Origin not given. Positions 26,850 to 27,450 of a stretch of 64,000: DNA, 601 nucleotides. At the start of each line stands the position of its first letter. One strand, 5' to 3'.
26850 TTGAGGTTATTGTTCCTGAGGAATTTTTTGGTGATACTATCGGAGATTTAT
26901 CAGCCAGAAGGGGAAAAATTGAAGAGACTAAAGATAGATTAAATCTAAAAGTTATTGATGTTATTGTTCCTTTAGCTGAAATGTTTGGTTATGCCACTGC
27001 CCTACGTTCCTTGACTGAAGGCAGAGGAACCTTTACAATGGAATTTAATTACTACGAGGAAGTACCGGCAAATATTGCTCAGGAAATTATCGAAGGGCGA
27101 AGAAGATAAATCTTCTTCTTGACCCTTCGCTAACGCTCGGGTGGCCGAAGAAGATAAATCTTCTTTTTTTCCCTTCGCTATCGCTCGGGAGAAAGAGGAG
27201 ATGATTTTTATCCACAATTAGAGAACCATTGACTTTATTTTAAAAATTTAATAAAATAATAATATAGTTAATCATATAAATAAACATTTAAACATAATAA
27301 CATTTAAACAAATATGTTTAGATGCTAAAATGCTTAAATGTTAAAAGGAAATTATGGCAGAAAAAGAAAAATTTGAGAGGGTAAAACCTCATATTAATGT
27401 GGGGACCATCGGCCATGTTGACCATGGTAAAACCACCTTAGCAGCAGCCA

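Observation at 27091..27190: Small hairpin-plus-box element (more than 12 copies), often tandem, that supplies gene ends and stop codons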

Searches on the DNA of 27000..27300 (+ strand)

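Call 43: search_rna_families(sources=[L118, L114, L088, L115, L057, L040, L121, L097, L013, L065, L070, L094, L030], threshold=gathering)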
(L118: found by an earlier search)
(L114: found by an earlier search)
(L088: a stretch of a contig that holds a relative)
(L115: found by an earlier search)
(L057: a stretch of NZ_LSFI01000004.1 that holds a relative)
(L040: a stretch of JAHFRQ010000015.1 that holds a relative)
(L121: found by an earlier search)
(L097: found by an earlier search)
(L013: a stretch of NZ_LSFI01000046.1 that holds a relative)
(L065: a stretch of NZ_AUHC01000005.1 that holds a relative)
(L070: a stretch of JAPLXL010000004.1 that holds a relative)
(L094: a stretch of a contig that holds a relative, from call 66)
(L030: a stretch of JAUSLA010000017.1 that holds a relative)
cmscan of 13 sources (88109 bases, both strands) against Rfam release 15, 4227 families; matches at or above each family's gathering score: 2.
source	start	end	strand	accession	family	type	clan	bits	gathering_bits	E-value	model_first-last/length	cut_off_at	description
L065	6006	6078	+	RF00005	tRNA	Gene; tRNA;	CL00001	70.9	29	2.4e-13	1-71/71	no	tRNA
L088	7698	7770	-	RF00005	tRNA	Gene; tRNA;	CL00001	68.4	29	1.2e-12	1-71/71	no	tRNA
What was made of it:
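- On Any Rfam RNA family: Nothing was found in 13 other loci (call 43).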

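Call 44: search_rna_families(source=window, start=27000, end=27300, threshold=evalue, max_evalue=10)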
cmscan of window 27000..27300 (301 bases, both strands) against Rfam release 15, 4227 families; matches with E-value up to 10: 7.
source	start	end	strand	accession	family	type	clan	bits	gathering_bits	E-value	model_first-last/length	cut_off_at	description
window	27086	27134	-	RF03799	mir-3202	Gene; miRNA;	-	18.6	90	0.31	1-79/79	no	mir-3202 microRNA precursor family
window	27159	27223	+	RF01909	CDKN2B-AS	Gene; lncRNA;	-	14.3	80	2.2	1-150/150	no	CDKN2B antisense RNA 1 intronic convserved region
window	27084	27182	-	RF01911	MIR2118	Gene; miRNA;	-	13.7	85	3.6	1-170/170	no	MIR2118 microRNA precursor family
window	27086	27134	+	RF03799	mir-3202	Gene; miRNA;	-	13.6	90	8.5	1-79/79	no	mir-3202 microRNA precursor family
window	27157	27206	-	RF00736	mir-320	Gene; miRNA;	-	12.9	55.5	3.7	1-76/76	no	mir-320 microRNA precursor family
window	27040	27214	+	RF02409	snoR125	Gene; snRNA; snoRNA; CD-box;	-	12.4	100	1.7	1-200/200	no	Small nucleolar RNA snoR125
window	27019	27214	-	RF01946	KCNQ1OT1_1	Gene; lncRNA;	-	5.5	70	2.1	284-464/464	no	KCNQ1 overlapping transcript 1 conserved region 1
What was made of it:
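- On Any Rfam RNA family: Nothing was found at E up to 10 around 27000-27300 beyond chance miRNA-type hits (call 44).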

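Call 63: build_rna_model(alignment_id=A2, structure=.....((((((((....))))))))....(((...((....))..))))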
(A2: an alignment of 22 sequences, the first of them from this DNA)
Model R1 built from alignment A2 (22 sequences, 48 columns); structure: as given.
model positions 48; base pairs 13; branch points 1; effective number of sequences 6.76; information 1.15 bits per position. Calibrated on 0.2 Mb of random sequence (short: E-values are rough).
structure used (alignment columns):
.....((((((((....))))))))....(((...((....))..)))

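Call 64: search_with_rna_model(model_id=R1, source=window, filters=off, max_evalue=1)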
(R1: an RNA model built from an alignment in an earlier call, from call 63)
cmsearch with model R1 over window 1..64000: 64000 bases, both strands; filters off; matches with E-value up to 1: 41.
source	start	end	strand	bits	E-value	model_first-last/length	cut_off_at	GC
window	27094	27141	+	73.6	1.3e-19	1-48/48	no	0.5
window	43409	43456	+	71.7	4.5e-19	1-48/48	no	0.54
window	36290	36337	-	69.2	2.4e-18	1-48/48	no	0.54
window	27142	27189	+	68.7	3.5e-18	1-48/48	no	0.46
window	49866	49913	+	64.2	7.2e-17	1-48/48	no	0.44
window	36338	36385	-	63.4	1.2e-16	1-48/48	no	0.54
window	37174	37220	-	62.6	2e-16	1-48/48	no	0.49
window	54876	54925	-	41.9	2.1e-10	1-48/48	no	0.58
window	40612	40668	+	37.3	4.7e-09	1-48/48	no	0.46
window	46875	46911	+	36.1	1e-08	1-48/48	no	0.59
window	46688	46742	-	33.4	6.2e-08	1-48/48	no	0.53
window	49914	49970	+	32.6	1.1e-07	1-48/48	no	0.26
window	7861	7918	+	31.9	1.7e-07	1-48/48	no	0.4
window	31741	31797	+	25.3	1.4e-05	1-48/48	no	0.47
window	42266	42322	+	19.9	0.00052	1-48/48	no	0.28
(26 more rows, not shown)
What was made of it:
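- On REP (GTAG/CGTC-tagged repetitive extragenic palindromes): There are 15 units in 64 kb (call 64).
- Checked: A covariance model built from 22 units (R1, call 63) was run with filters off (call 64).
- Most copies in the window are at gene ends in the sense orientation (10 '+' against 5 '-', call 64).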

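Call 66: search_with_rna_model(model_id=R1, sources=[window, L001, L004, L126, L127, L128, L021, L026, L030, L034, L038, L042, L046, L050, L070, L078, L094, L120, L032], max_evalue=0.0001, make_alignment=true)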
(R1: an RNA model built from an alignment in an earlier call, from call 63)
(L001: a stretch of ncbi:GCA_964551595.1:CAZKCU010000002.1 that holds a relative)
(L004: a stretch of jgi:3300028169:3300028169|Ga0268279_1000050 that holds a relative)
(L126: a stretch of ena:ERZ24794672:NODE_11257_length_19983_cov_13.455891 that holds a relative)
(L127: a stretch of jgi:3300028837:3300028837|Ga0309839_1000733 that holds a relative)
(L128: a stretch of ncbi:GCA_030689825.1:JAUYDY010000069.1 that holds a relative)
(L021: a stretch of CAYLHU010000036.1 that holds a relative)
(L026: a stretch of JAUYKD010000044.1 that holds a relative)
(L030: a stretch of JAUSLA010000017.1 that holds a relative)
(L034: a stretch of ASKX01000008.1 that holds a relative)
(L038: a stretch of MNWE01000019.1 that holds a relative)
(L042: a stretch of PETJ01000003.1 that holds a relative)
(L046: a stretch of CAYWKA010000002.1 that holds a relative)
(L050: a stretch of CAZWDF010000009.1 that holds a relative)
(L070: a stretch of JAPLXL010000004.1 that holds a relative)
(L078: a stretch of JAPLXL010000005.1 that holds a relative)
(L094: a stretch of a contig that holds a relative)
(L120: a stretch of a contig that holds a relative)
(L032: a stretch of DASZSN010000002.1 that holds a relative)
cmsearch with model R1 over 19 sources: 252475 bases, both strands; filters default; matches with E-value up to 0.0001: 76.
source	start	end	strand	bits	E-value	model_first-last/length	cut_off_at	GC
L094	6753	6800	-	75.4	1.6e-19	1-48/48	no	0.52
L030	5486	5533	-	75.2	1.7e-19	1-48/48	no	0.52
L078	11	58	-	75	2.1e-19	1-48/48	no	0.54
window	27094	27141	+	73.6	5.3e-19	1-48/48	no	0.5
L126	6401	6448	-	73.4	6e-19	1-48/48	no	0.52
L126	6449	6496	-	73.3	6.4e-19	1-48/48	no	0.48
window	43409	43456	+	71.7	1.8e-18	1-48/48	no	0.54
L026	1899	1946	+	71.6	2e-18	1-48/48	no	0.52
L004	10200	10247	-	70.6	3.9e-18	1-48/48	no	0.5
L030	4440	4487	-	70.4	4.3e-18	1-48/48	no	0.54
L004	11031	11078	+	70.3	4.7e-18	1-48/48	no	0.5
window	36290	36337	-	69.2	9.6e-18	1-48/48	no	0.54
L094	5187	5234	-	69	1.1e-17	1-48/48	no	0.54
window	27142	27189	+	68.7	1.4e-17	1-48/48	no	0.46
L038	5777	5824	-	68.7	1.4e-17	1-48/48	no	0.62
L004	17900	17947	+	68.1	2e-17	1-48/48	no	0.58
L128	5135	5182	-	67.9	2.3e-17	1-48/48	no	0.5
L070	4014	4061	+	67.8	2.5e-17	1-48/48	no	0.52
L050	4909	4956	-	67.5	3e-17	1-48/48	no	0.5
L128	18354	18401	+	66.1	7.9e-17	1-48/48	no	0.54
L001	17953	18000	+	65.4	1.3e-16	1-48/48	no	0.5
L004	6239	6286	-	64.9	1.7e-16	1-48/48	no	0.52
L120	5022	5069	-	64.5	2.2e-16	1-48/48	no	0.44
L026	2589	2636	+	60.5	3.2e-15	1-48/48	no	0.48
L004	11316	11363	+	54.7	1.7e-13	1-48/48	no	0.46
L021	3616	3661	+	53.7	3.1e-13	1-48/48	no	0.46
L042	5453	5497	-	50.2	3.2e-12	1-48/48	no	0.53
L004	18608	18653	+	50.1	3.5e-12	1-48/48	no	0.43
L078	5863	5908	-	49.7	4.7e-12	1-48/48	no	0.48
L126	14952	14997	+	48.8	8.2e-12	1-48/48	no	0.39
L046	5297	5341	+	48.7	8.9e-12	1-48/48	no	0.58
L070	5856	5913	-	44.2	1.8e-10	1-48/48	no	0.45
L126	2037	2081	+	43.1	3.9e-10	1-48/48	no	0.53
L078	2255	2300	+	42.9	4.4e-10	1-48/48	no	0.5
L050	602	647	-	42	7.9e-10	1-48/48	no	0.48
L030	2948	3002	+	39.5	4.1e-09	1-48/48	no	0.53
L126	14288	14338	+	36.7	2.8e-08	1-48/48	no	0.55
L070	5643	5714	-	36.4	3.3e-08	1-48/48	no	0.38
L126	2539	2567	-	34.9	9.3e-08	1-48/48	no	0.38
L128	1269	1326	+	33.9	1.7e-07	1-48/48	no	0.5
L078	5305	5359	-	33.5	2.3e-07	1-48/48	no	0.51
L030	5504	5547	+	33.4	2.5e-07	1-48/48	no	0.5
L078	7349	7403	-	33.4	2.5e-07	1-48/48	no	0.58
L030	1519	1567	+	33.1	3.1e-07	1-48/48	no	0.45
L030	3705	3759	+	33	3.3e-07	1-48/48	no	0.49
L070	3668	3726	-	32.4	5e-07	1-48/48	no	0.49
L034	3367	3412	+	31.9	6.7e-07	1-48/48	no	0.5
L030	4546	4583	-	31.5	9e-07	1-48/48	no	0.37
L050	1522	1566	-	31.1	1.2e-06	1-48/48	no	0.31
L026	411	455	+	31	1.2e-06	1-48/48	no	0.47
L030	4502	4550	+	30.8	1.4e-06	1-48/48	no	0.41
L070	2637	2694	-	30.8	1.4e-06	1-48/48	no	0.5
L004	18547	18593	-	30.4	1.8e-06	1-48/48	no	0.43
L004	11584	11639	+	30.2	2.1e-06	1-48/48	no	0.46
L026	250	285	-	29.9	2.6e-06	1-48/48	no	0.42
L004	6324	6352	-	29.8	2.7e-06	1-48/48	no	0.34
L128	10200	10245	-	29.5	3.4e-06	1-48/48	no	0.57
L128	14509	14541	+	28.5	6.9e-06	1-48/48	no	0.45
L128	3928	3973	-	28.1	8.6e-06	1-48/48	no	0.54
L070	227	275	-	27.9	9.7e-06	1-48/48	no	0.53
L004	8426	8480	+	27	1.8e-05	1-48/48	no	0.55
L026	183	231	-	26.9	2e-05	1-48/48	no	0.59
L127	5076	5130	-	26.8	2.1e-05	1-48/48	no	0.45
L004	3442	3487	+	26.8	2.1e-05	1-48/48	no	0.52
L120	7005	7051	-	25.8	4e-05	1-48/48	no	0.47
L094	1479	1523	-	24.7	8.5e-05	1-48/48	no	0.49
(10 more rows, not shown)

Alignment A3: 76 matches aligned to the model, 94 columns, each read 5' to 3' on its own strand. Consensus structure (alignment columns), stored with it:
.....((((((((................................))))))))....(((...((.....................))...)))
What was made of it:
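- On Intrinsic (rho-independent) terminator: About 40% of units are antisense (call 66).
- There are 76 units in 252 kb of CPR DNA (call 66). About 40% of units are antisense to transcription (calls 64, 66). About 40% of units in six co-oriented loci are antisense (call 66).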

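Call 86: search_with_rna_model(model_id=R1, sources=[L130, L132, L134, L137, L138, L133, L131, L136], max_evalue=0.01, show_alignments=0)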
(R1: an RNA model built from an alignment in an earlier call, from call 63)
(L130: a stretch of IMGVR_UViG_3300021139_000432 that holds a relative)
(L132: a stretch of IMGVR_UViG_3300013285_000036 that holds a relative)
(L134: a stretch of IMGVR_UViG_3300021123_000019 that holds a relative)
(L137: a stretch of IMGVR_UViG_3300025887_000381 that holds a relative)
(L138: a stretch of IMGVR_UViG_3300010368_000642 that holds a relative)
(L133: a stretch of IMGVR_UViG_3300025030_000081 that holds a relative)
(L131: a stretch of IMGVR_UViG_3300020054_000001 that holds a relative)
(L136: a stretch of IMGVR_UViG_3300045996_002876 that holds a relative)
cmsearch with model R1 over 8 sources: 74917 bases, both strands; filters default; matches with E-value up to 0.01: 8.
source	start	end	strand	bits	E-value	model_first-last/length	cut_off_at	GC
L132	854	897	+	42.3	2e-10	1-48/48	no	0.5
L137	4952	4993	-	39.3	1.4e-09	1-48/48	no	0.48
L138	7042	7083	-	39.3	1.4e-09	1-48/48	no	0.48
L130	7734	7775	-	26.8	6.2e-06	1-48/48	no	0.5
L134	2133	2174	-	26.8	6.2e-06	1-48/48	no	0.5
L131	11215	11270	+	24.5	2.9e-05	1-48/48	no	0.64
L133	7228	7248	-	22.8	8.9e-05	28-48/48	no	0.71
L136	7564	7591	-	20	0.0006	1-48/48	no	0.71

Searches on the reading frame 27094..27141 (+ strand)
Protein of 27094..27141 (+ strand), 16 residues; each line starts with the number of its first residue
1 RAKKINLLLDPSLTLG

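Call 75: search_protein_families(library=pfam, proteins=[L094:4481-5650:+, L094:6010-7956:-], max_evalue=0.00001)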
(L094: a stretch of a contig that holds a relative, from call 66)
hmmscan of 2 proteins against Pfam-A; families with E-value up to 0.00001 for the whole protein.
L094:4481-5650:+ (389 aa): 1 family
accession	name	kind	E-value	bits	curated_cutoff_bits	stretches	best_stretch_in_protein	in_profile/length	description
PF21694.2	DNA_pol3_delta_C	-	1.9e-27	96.1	27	1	269-388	1-120/121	DNA polymerase III delta subunit, C-terminal domain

L094:6010-7956:- (648 aa): 6 families
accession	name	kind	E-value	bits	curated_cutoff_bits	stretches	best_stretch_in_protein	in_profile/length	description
PF17757.6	UvrB_inter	-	3.2e-22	78.9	22.9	1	136-201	1-67/91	UvrB interaction domain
PF00271.37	Helicase_C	-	2.7e-20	73.1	23.5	1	433-545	4-109/110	Helicase conserved C-terminal domain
PF12344.14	UvrB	-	2.6e-19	69.2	27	1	552-594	1-43/43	Ultra-violet resistance protein B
PF04851.21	ResIII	-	9.4e-10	39.1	22.5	1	3-88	17-106/164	Type III restriction enzyme, res subunit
PF02151.25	UVR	-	2.7e-09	36.9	21.5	1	614-644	4-34/36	UvrB/uvrC motif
PF00270.35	DEAD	-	2e-07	31.3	26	0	10-64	15-77/167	DEAD/DEAH box helicase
